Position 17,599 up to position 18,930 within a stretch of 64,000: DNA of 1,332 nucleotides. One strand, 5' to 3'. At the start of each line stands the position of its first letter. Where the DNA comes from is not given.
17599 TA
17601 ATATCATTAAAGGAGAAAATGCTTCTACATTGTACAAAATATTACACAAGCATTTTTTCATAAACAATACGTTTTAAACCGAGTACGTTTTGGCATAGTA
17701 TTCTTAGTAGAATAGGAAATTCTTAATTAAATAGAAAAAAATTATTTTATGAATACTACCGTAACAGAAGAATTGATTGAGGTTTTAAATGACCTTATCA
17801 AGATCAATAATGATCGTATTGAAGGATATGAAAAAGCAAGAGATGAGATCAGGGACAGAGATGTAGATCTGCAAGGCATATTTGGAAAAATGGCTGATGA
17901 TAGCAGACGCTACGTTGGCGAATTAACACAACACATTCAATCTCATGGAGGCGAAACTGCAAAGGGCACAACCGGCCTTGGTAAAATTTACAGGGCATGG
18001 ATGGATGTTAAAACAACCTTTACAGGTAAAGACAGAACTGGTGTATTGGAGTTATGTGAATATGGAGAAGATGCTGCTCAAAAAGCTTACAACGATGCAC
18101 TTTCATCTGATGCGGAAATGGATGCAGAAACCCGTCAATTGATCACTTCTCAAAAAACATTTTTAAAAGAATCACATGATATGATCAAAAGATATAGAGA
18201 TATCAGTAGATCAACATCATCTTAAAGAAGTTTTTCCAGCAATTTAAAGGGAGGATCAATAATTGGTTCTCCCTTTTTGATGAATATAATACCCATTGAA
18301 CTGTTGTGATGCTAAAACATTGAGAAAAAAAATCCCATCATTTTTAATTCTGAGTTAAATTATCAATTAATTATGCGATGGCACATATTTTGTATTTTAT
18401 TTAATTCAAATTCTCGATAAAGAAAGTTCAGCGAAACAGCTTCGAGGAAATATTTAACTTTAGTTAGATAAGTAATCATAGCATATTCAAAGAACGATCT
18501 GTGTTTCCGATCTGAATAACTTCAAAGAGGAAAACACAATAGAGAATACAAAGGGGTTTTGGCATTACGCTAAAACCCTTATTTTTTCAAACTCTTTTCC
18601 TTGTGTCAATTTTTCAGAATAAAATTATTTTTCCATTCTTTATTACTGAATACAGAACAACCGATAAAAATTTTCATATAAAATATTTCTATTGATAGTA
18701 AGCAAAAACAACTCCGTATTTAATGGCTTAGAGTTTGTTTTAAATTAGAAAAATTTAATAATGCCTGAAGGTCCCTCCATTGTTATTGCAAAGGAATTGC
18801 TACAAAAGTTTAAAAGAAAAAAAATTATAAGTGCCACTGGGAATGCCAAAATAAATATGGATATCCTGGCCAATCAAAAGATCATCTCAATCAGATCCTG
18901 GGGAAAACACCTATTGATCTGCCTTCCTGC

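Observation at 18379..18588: Orphan promoter-plus-terminator unit with no ORF: candidate stress-regulon small RNA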

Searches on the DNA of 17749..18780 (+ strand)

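Call 11: search_rna_families(source=window, start=18200, end=18780, threshold=evalue, max_evalue=10, show_alignments=2)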
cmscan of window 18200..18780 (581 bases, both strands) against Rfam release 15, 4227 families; matches with E-value up to 10: 15.
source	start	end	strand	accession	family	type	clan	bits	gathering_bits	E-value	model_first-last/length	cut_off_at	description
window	18247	18333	+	RF02527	SSRC38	Gene; sRNA;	-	21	80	0.22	1-166/166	no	Streptococcus sRNA SSRC38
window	18510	18611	+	RF02860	Arrc14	Gene; sRNA;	-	19.9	99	1.8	1-167/167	no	Actinobacillus sRNA 14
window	18273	18355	+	RF01188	snR56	Gene; snRNA; snoRNA; CD-box;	CL00049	18.2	54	4.8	1-84/84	no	Small nucleolar RNA snR56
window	18545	18625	-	RF02029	sraA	Gene; sRNA;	-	17.9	56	4.6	1-95/95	no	sraA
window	18385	18428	+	RF01714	Ocean-V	Gene; sRNA;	-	17.4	75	0.9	1-72/72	no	Ocean-V RNA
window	18501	18643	+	RF02863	sRNA_2410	Gene; sRNA;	-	17.4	61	2.1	1-196/196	no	Enterococcus sRNA 2410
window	18497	18539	-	RF03217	mir-3167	Gene; miRNA;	-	16.9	86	4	1-59/59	no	mir-3167 microRNA precursor family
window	18266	18358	+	RF01161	SNORD5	Gene; snRNA; snoRNA; CD-box;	-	15.8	55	7.5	1-72/72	no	Small nucleolar RNA SNORD5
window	18463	18609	-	RF00007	U12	Gene; snRNA; splicing;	CL00006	15.4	53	1.3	1-151/151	no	U12 minor spliceosomal RNA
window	18228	18352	-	RF00566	SNORA35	Gene; snRNA; snoRNA; HACA-box;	CL00034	15.4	39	2.6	1-129/129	no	Small nucleolar RNA SNORA35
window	18435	18576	+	RF03546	Flavivirus-5UTR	Cis-reg;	CL00129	14.9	80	2.1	1-156/156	no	Flavivirus 5' UTR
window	18365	18429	+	RF00279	SNORD45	Gene; snRNA; snoRNA; CD-box;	-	14.8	42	8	1-72/72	no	Small nucleolar RNA SNORD45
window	18266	18330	+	RF00584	SNORD105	Gene; snRNA; snoRNA; CD-box;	CL00075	14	45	7.9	1-87/87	no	Small nucleolar RNA SNORD105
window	18233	18357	+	RF02412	snoR144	Gene; snRNA; snoRNA; HACA-box;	-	13.8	100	7.2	1-145/145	no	Small nucleolar RNA snoR144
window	18552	18618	+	RF01464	rliA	Gene; sRNA;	-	13.5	50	4.2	1-224/224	no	Listeria sRNA rliA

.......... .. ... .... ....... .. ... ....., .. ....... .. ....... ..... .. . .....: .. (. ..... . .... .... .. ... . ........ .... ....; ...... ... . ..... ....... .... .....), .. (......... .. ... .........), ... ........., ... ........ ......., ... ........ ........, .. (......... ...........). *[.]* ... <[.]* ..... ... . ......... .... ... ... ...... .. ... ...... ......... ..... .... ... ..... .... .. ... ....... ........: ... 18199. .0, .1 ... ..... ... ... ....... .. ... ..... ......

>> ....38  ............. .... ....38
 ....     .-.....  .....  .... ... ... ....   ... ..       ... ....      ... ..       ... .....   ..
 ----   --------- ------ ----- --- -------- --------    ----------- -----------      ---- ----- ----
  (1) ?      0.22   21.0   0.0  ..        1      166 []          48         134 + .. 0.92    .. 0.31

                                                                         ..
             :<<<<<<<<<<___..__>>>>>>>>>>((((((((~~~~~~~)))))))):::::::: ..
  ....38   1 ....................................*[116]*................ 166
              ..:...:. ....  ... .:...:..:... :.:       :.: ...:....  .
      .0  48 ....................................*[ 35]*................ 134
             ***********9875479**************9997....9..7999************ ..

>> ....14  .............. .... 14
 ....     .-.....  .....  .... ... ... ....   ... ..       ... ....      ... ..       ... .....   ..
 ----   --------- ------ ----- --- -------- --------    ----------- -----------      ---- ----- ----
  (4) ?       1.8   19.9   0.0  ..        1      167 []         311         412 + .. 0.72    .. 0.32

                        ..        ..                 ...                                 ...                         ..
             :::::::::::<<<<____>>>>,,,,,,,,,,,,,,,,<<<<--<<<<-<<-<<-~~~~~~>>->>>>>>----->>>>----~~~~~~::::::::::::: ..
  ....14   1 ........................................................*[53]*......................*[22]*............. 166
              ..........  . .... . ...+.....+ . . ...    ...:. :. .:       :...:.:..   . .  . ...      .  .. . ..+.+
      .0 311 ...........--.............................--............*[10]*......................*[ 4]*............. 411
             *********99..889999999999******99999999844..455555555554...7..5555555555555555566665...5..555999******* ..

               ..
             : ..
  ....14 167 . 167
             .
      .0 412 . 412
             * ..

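Call 68: build_rna_model(alignment_id=A4)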
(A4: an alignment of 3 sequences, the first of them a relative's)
Model R1 built from alignment A4 (3 sequences, 146 columns); structure: RNAalifold consensus.
model positions 140; base pairs 30; branch points 2; effective number of sequences 1.6; information 0.591 bits per position. Calibrated on 0.2 Mb of random sequence (short: E-values are rough).
structure used (alignment columns):
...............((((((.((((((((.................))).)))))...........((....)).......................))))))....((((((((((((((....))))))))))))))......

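Call 69: search_with_rna_model(model_id=R1, sources=[window, L001, L002, L003, L004, L005, L006, L007, L008, L009, L010, L011, L012, L013, L014, L015, L016, L017, L018, L019, L020, L021, L022, L023, L024, L025, L026, L027, L028, L029, L030, L031, L032, L033, L034, L035, L036, L037, L038, L039, L040, L041, L042, L043, L044, L045, L046, L047, L048, L049, L050, L051, L052, L053, L054, L055, L056, L057, L058, L059, L060, L061, L062, L063, L064, L065, L066, L067, L068, L069, L070, L071, L072, L073, L074, L075, L076, L077, L078, L079, L080, L161, L162, L163, L164, L165, L166, L169, L170, L171, L172, L085, L088, L122], max_evalue=1, make_alignment=true, show_alignments=6)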
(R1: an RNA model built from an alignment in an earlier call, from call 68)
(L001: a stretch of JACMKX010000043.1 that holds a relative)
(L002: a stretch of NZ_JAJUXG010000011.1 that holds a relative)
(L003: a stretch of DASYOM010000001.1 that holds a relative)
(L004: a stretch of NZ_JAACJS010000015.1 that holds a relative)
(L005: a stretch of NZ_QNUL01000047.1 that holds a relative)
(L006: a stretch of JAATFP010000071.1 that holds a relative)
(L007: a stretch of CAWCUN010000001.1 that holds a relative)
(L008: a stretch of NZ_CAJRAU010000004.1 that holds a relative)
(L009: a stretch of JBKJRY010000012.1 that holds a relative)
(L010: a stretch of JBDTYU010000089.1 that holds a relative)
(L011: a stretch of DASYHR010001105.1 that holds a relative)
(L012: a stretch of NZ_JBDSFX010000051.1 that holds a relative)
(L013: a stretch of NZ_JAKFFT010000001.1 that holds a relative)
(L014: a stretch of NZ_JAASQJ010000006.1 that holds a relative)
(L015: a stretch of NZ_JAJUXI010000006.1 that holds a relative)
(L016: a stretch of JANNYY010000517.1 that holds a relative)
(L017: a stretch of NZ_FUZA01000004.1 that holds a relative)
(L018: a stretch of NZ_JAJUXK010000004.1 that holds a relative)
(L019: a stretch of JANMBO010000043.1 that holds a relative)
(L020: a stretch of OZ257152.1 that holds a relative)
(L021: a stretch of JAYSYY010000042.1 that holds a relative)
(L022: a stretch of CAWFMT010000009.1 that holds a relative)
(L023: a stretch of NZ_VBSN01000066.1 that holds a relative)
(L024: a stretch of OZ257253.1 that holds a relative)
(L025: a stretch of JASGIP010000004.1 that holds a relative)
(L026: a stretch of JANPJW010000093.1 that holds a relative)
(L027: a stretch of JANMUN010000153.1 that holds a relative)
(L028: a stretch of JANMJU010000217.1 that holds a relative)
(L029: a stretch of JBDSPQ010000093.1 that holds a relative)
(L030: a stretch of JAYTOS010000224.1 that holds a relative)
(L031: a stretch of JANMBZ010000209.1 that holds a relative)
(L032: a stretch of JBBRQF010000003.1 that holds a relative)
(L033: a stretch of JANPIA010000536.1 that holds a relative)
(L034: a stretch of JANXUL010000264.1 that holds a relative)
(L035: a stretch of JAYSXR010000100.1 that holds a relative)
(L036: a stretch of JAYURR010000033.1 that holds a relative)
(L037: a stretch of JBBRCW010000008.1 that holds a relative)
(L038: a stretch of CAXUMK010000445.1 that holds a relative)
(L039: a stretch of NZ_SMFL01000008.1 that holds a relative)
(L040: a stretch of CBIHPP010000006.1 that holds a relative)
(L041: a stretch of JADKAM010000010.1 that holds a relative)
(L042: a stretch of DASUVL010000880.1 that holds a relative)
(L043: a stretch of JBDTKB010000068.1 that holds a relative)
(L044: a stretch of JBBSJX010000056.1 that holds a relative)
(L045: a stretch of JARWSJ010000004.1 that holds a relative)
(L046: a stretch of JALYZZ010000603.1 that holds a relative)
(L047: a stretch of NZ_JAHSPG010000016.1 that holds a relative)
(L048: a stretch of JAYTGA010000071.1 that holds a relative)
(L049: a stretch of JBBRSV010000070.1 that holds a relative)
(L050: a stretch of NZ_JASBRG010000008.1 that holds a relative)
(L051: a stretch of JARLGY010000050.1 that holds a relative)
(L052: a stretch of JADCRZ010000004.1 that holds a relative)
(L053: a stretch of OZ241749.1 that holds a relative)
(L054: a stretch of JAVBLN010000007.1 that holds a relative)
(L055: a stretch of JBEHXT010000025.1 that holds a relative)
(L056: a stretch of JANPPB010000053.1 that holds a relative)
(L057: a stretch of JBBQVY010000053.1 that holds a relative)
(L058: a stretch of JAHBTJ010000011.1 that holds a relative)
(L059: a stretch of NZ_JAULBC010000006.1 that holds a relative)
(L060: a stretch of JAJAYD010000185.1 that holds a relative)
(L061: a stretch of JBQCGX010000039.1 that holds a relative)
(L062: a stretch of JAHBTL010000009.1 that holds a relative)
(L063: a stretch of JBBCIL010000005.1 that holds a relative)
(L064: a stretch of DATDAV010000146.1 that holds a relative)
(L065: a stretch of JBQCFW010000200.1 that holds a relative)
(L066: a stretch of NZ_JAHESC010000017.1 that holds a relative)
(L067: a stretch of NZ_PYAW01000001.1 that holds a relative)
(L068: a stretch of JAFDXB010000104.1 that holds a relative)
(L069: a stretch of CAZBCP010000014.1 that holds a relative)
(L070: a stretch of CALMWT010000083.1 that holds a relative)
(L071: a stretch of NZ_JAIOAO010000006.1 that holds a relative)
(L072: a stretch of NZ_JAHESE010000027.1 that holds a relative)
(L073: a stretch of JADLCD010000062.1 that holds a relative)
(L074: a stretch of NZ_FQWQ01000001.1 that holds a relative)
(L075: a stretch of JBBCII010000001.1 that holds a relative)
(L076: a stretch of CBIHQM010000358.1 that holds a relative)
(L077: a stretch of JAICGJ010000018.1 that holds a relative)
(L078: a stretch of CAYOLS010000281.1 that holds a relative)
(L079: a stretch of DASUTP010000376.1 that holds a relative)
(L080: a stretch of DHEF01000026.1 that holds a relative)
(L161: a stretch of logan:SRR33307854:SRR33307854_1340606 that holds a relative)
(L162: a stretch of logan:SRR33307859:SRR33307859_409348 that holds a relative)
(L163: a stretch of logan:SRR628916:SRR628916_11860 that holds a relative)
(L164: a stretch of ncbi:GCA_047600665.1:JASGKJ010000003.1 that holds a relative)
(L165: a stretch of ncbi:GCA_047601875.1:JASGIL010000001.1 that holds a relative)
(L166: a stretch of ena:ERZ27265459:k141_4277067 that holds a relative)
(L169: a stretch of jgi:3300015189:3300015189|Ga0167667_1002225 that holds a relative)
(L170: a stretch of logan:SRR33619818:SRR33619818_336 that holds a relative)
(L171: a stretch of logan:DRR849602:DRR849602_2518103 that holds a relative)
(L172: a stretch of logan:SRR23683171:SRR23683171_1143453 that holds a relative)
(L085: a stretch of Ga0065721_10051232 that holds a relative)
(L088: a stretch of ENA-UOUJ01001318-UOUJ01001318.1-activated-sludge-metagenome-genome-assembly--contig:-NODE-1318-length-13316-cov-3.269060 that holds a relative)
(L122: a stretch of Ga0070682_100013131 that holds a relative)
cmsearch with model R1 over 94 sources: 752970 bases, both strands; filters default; matches with E-value up to 1: 28.
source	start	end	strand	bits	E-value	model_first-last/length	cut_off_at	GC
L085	224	359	-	137.5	2.1e-29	1-140/140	no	0.38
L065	7528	7662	+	133.7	1.6e-28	1-140/140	no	0.37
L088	7806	7932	+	120.8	1.8e-25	1-140/140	no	0.43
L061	8338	8441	+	86.2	2.6e-17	1-109/140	3'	0.38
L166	2084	2214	+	43.7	2.8e-07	1-140/140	no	0.36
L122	2546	2676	-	43.7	2.8e-07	1-140/140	no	0.36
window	18449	18588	+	38.5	4.7e-06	1-140/140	no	0.31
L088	7891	8007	-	29.2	0.00076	1-140/140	no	0.46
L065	7619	7698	-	25.1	0.007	1-140/140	no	0.4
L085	161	267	+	24.4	0.01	1-140/140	no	0.36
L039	4397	4520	+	23.4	0.017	1-140/140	no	0.33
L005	4467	4521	+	22.8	0.025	1-140/140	no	0.27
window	53989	54081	+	22.2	0.033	1-140/140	no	0.26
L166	2171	2302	-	21.6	0.047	1-140/140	no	0.32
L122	2458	2589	+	21.6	0.047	1-140/140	no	0.32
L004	419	530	-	21.4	0.053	1-140/140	no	0.29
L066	5417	5527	+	21.2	0.059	1-140/140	no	0.48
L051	6297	6417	+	21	0.064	1-140/140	no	0.27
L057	960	1044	+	20.6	0.081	1-140/140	no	0.35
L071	5415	5523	+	20.4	0.09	1-140/140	no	0.45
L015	4481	4545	-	20.1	0.1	1-140/140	no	0.32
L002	4397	4515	+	19.1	0.18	1-140/140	no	0.35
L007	6418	6531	-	19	0.19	1-140/140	no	0.34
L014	4455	4527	+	18.4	0.27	1-140/140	no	0.36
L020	4410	4521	+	17.8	0.36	1-140/140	no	0.33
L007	6394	6460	+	17.4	0.47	1-140/140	no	0.28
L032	4486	4574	-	17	0.58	1-140/140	no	0.29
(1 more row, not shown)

Alignment A5: 28 matches aligned to the model, 209 columns, each read 5' to 3' on its own strand. Consensus structure (alignment columns), stored with it:
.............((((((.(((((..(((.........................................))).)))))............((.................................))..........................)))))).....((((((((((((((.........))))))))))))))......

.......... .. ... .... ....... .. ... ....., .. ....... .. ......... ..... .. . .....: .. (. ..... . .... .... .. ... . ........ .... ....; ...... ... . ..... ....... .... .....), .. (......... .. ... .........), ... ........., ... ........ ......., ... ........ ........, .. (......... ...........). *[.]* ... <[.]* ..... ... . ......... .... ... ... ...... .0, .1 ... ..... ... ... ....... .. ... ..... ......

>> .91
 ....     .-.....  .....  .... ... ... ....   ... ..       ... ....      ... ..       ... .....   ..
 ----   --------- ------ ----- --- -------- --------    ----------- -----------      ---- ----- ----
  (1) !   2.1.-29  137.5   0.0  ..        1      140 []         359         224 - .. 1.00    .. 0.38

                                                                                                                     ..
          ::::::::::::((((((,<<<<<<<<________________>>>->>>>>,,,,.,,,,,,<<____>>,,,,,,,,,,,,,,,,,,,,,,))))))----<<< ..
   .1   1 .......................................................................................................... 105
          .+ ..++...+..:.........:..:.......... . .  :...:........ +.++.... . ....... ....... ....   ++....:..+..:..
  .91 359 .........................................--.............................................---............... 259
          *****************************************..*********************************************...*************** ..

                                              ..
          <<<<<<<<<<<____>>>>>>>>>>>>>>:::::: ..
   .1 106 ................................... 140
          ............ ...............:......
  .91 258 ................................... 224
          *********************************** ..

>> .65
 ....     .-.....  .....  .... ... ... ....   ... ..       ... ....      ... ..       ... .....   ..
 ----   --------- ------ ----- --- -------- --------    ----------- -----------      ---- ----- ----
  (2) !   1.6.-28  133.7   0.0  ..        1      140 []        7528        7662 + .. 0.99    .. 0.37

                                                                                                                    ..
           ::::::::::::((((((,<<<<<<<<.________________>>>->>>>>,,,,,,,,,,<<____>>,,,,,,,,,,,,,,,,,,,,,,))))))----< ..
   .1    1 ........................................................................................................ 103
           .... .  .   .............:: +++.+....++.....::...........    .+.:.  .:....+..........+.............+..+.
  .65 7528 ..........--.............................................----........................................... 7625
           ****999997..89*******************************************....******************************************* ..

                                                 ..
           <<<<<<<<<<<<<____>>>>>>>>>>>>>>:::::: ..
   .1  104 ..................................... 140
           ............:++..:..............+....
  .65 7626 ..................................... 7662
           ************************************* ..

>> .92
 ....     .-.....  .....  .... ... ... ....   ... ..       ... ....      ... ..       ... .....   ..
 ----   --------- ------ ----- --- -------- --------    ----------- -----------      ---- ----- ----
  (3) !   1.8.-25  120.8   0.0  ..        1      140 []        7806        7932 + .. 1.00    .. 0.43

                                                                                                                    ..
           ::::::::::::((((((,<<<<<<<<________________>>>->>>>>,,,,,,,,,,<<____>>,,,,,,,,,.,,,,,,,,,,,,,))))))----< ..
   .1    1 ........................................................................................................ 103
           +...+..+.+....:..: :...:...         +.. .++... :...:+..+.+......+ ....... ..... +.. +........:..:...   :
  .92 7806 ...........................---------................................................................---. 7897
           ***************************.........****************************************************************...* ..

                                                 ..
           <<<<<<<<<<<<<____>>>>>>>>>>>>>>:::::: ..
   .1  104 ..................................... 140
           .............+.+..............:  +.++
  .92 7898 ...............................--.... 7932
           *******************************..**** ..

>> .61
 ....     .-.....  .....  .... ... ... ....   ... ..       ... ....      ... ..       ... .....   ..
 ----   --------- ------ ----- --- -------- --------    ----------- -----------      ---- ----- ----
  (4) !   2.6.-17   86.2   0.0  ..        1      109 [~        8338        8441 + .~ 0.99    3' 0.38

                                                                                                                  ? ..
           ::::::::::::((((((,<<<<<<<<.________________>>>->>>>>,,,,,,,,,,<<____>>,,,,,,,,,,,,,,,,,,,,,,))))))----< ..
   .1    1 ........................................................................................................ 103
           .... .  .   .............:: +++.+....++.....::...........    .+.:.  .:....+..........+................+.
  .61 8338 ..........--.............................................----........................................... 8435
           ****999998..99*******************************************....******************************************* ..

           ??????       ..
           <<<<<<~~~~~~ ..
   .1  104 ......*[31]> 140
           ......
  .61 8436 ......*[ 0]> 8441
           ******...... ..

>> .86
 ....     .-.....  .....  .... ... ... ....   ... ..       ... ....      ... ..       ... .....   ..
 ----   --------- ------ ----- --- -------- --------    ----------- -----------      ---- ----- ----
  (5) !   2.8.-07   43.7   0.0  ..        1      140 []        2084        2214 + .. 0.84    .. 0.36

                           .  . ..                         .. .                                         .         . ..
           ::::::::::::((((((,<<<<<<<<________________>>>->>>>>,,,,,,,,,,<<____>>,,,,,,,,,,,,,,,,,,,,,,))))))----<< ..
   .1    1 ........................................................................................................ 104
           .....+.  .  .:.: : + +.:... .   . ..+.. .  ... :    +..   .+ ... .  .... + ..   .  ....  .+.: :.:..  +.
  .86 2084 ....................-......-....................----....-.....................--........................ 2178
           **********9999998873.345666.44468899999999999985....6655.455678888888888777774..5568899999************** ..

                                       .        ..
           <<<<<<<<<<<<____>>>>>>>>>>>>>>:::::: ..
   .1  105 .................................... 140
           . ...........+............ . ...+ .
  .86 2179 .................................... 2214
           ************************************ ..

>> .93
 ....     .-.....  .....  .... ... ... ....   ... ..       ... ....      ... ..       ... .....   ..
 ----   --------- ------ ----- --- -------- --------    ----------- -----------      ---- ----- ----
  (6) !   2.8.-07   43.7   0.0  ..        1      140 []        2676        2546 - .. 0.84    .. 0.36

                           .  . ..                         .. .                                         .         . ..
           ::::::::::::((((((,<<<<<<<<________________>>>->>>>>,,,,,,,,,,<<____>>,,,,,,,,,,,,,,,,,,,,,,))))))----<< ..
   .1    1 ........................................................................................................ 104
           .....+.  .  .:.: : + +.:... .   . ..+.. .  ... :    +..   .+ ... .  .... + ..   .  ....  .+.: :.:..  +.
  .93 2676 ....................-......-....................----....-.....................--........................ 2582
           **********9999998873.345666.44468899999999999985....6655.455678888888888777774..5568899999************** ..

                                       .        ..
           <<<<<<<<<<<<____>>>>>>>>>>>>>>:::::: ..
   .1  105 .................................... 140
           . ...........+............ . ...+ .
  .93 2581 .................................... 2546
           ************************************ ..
